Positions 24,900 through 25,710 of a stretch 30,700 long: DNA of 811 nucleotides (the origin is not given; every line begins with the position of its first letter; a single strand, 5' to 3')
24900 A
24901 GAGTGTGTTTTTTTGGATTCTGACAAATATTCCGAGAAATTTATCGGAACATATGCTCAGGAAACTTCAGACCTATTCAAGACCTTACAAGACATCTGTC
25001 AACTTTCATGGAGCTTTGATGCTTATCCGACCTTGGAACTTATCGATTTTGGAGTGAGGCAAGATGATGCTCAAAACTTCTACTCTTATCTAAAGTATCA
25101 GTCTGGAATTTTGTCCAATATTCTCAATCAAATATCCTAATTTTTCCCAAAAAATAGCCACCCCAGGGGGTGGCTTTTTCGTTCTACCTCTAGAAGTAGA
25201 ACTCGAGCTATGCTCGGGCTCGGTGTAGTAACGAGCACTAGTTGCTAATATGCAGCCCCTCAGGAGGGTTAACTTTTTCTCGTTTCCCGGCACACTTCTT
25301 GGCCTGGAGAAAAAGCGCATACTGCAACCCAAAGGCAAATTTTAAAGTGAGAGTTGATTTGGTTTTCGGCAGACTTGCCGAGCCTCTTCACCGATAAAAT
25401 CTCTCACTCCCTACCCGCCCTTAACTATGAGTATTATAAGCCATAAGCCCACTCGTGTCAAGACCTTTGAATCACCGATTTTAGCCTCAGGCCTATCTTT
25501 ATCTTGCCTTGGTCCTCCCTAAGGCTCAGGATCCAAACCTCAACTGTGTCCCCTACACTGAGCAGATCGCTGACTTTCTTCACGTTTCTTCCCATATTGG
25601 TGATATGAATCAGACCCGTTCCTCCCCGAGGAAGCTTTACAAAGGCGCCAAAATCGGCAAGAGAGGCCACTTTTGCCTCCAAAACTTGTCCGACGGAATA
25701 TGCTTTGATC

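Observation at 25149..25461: Perfect-consensus promoter at the helicase stop drives a ~275-nt, densely structured, terminator-bounded RNA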

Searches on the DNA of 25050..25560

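Call 4: search_rna_families(source=window, start=25050, end=25560, threshold=evalue, max_evalue=10, show_alignments=3)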
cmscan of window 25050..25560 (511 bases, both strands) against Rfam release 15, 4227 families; matches with E-value up to 10: 7.
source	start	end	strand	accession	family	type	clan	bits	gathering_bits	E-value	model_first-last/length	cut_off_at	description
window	25148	25215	-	RF01859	Phe_leader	Cis-reg; leader;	-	28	55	0.013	1-125/125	no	Phenylalanine leader peptide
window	25126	25183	+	RF01859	Phe_leader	Cis-reg; leader;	-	25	55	0.059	1-125/125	no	Phenylalanine leader peptide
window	25149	25252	-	RF00106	RNAI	Gene; antisense;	-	21.4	47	0.11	1-102/102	no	RNAI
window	25104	25180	+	RF02379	csRNA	Gene; sRNA;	-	21.3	57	2.3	1-93/93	no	Cia-dependent small RNA csRNA1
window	25074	25096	-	RF01113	BMV3_UPD-PK3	Cis-reg;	-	18.9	36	3.5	1-23/23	no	Pseudoknot of upstream pseudoknot domain (UPD) of the 3'UTR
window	25159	25221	+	RF03615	mir-4877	Gene; miRNA;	-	14.7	100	7.9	1-87/87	no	mir-4877 microRNA precursor family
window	25153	25179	+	RF00106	RNAI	Gene; antisense;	-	14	47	5.4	73-99/102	no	RNAI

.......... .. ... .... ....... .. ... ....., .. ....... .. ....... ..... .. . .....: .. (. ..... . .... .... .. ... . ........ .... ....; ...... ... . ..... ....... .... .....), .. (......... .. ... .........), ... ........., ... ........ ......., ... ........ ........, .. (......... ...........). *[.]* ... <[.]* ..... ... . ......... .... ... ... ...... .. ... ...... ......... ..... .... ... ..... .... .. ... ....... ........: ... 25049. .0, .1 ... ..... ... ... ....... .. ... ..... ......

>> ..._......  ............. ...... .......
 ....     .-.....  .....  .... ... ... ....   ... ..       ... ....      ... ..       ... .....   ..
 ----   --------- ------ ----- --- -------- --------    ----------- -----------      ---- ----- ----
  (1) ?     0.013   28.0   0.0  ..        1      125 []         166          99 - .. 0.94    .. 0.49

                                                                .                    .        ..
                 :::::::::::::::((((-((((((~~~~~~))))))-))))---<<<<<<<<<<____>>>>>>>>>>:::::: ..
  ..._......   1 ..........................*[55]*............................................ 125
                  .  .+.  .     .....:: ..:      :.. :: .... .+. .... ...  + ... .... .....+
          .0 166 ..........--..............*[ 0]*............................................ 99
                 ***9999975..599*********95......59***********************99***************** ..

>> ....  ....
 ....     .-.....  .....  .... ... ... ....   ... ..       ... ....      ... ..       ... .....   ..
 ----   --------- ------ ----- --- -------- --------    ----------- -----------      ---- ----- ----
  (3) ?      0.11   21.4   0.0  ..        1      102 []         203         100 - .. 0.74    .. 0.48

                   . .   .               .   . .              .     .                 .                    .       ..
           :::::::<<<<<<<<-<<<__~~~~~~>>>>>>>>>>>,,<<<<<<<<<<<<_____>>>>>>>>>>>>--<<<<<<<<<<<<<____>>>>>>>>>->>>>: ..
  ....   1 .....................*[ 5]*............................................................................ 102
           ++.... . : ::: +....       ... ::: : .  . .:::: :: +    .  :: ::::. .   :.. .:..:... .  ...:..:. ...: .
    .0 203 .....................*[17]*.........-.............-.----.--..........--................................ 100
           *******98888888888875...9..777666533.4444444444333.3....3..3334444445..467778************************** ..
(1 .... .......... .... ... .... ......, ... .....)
